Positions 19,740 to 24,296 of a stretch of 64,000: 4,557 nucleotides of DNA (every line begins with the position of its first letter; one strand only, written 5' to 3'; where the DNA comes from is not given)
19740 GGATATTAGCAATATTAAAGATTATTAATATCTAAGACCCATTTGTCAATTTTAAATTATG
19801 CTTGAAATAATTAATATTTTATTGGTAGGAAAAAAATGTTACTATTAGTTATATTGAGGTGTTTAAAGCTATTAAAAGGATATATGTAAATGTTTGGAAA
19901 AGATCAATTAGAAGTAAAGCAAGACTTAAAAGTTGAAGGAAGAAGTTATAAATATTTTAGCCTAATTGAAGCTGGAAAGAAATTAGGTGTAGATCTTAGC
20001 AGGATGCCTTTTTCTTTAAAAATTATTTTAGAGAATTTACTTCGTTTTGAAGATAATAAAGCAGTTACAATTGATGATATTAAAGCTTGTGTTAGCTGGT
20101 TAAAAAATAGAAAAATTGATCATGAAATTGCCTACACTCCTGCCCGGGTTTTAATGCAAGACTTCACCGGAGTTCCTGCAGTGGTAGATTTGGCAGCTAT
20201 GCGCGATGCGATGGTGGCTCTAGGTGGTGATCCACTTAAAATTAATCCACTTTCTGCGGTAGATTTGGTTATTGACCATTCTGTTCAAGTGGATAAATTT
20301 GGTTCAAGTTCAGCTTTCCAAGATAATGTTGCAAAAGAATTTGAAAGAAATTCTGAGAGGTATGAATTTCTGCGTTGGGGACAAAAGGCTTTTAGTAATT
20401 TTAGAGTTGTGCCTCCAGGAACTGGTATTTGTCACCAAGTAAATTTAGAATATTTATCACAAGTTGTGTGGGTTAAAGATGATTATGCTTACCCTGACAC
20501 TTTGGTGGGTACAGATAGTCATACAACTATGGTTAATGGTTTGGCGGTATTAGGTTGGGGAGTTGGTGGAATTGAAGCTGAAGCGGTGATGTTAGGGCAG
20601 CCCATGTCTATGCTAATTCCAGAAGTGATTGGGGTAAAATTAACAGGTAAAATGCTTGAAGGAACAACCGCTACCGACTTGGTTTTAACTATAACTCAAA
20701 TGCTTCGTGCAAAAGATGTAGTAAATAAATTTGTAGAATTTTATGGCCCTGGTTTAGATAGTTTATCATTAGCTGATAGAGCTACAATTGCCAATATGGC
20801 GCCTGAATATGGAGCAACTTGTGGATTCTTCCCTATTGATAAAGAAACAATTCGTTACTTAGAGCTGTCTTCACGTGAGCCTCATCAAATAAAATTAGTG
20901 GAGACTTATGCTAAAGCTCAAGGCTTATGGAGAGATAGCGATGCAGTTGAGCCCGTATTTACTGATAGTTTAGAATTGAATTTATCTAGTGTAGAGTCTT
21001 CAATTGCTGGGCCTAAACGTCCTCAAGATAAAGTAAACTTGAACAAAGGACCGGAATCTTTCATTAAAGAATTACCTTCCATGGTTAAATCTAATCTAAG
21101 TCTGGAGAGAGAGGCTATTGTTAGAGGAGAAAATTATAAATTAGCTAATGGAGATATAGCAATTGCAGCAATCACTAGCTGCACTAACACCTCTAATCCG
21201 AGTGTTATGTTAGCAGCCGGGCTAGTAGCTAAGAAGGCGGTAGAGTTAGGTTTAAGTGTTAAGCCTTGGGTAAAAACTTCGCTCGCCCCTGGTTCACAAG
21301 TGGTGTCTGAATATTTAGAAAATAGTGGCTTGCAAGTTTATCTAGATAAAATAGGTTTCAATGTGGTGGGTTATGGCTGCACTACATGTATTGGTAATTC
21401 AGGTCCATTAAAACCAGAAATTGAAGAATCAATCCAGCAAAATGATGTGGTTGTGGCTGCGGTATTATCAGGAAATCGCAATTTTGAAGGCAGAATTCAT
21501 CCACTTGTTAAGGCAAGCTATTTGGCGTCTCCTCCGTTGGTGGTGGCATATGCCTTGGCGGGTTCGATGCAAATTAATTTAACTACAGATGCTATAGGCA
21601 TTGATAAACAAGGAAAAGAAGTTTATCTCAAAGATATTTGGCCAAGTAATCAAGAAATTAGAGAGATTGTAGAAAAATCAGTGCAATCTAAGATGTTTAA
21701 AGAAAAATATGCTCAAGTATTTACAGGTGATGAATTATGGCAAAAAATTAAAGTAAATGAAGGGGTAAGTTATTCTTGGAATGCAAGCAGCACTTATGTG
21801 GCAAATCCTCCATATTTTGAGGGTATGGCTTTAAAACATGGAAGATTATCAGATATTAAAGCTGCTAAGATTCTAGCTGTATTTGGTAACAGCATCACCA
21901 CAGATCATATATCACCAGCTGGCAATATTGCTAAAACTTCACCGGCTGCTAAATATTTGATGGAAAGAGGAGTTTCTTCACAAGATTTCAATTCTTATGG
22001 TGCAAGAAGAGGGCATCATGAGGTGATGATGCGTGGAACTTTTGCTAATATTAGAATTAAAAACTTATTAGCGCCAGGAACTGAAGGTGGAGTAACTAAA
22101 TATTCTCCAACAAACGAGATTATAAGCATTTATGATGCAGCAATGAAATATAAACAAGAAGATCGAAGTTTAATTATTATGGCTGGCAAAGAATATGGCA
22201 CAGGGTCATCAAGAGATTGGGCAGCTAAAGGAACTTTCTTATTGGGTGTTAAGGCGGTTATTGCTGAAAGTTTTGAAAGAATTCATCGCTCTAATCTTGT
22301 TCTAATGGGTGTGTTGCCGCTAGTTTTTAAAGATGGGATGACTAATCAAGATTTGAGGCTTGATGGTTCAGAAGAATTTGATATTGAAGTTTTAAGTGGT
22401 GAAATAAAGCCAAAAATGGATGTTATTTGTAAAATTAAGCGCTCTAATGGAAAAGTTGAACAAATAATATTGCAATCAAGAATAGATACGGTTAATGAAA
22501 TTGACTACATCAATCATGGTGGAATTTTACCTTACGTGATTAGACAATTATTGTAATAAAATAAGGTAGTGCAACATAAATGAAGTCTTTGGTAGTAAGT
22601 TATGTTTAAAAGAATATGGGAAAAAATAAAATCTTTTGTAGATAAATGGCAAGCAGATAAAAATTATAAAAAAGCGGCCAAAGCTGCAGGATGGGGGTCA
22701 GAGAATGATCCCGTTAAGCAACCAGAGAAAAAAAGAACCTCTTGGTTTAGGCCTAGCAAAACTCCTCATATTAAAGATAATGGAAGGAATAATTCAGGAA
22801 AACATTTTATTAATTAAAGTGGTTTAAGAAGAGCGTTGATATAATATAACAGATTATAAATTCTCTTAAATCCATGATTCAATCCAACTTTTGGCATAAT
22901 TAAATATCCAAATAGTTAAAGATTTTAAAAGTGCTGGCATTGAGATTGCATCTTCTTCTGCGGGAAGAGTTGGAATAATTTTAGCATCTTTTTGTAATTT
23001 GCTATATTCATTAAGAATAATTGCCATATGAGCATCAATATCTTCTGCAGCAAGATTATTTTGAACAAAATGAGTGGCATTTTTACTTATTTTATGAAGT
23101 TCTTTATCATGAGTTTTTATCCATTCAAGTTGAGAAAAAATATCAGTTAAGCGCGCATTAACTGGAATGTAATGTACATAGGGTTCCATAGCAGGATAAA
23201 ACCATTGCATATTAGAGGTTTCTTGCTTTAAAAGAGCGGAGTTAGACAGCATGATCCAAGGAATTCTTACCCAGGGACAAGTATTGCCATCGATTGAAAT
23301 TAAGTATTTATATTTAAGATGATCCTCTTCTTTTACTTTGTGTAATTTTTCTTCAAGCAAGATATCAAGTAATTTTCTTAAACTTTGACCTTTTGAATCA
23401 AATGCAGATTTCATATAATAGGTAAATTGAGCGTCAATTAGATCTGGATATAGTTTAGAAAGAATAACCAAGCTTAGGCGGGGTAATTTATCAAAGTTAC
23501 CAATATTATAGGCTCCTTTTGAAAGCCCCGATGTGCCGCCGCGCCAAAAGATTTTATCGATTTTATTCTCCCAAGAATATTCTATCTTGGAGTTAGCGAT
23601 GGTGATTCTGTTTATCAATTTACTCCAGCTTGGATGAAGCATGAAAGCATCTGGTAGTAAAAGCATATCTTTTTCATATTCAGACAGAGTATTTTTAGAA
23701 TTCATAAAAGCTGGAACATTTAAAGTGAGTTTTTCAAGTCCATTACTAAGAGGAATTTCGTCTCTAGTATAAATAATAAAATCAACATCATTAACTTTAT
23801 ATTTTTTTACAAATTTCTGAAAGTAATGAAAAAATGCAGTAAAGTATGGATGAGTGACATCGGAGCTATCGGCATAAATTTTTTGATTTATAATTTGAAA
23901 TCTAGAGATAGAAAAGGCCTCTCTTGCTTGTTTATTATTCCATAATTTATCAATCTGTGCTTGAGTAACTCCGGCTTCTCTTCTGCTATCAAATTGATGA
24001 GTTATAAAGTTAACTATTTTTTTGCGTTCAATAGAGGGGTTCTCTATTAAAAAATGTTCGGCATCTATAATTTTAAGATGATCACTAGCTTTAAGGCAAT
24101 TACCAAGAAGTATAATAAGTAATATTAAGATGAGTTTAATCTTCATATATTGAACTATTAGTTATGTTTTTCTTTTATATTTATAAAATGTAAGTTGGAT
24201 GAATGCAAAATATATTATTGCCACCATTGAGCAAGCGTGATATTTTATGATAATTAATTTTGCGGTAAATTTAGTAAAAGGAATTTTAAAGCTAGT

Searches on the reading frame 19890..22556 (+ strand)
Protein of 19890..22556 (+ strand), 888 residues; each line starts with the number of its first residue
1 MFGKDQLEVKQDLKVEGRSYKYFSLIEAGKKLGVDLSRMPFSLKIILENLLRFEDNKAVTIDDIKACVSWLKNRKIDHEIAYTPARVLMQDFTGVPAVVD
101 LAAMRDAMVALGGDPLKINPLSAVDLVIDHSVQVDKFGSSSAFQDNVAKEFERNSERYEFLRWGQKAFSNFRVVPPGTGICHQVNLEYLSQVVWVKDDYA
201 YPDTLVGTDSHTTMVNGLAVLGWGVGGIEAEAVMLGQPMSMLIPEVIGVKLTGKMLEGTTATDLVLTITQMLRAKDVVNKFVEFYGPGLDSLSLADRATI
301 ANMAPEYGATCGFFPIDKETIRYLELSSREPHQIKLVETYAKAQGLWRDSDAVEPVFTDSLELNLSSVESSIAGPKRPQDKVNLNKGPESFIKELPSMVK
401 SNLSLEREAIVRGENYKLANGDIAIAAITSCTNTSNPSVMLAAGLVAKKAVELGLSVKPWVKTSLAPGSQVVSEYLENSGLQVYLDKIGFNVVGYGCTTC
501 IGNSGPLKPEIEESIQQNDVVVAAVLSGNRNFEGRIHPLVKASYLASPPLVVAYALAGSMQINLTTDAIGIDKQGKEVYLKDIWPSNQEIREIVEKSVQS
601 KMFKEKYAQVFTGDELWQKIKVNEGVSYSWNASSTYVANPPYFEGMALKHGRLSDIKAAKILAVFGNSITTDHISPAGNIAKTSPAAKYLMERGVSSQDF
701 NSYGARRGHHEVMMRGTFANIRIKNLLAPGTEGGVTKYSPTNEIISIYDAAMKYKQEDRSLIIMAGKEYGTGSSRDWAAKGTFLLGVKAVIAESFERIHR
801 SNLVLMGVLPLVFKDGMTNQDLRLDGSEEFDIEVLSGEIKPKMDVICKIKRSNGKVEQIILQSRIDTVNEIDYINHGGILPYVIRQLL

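Call 17: search_protein_families(library=pfam, proteins=[window:19890-22556:+], max_evalue=0.0001)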
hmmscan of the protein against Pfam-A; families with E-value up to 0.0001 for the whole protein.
window:19890-22556:+ (888 aa): 2 families
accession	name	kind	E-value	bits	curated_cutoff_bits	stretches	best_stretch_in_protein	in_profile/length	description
PF00330.25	Aconitase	-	4.1e-172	573.8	28.7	1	77-558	13-463/463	Aconitase family (aconitate hydratase)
PF00694.25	Aconitase_C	-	5.4e-44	150.1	22.8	1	687-815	2-130/131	Aconitase C-terminal domain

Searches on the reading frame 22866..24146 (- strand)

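Call 5: search_protein_families(library=pfam, proteins=[window:22866-24146:-], max_evalue=0.01)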
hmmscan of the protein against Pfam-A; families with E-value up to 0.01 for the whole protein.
window:22866-24146:- (426 aa): 1 family
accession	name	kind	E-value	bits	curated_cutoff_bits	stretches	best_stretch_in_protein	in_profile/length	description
PF05686.18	Glyco_transf_90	-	1.5e-34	120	24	1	50-388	15-326/396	Glycosyl transferase family 90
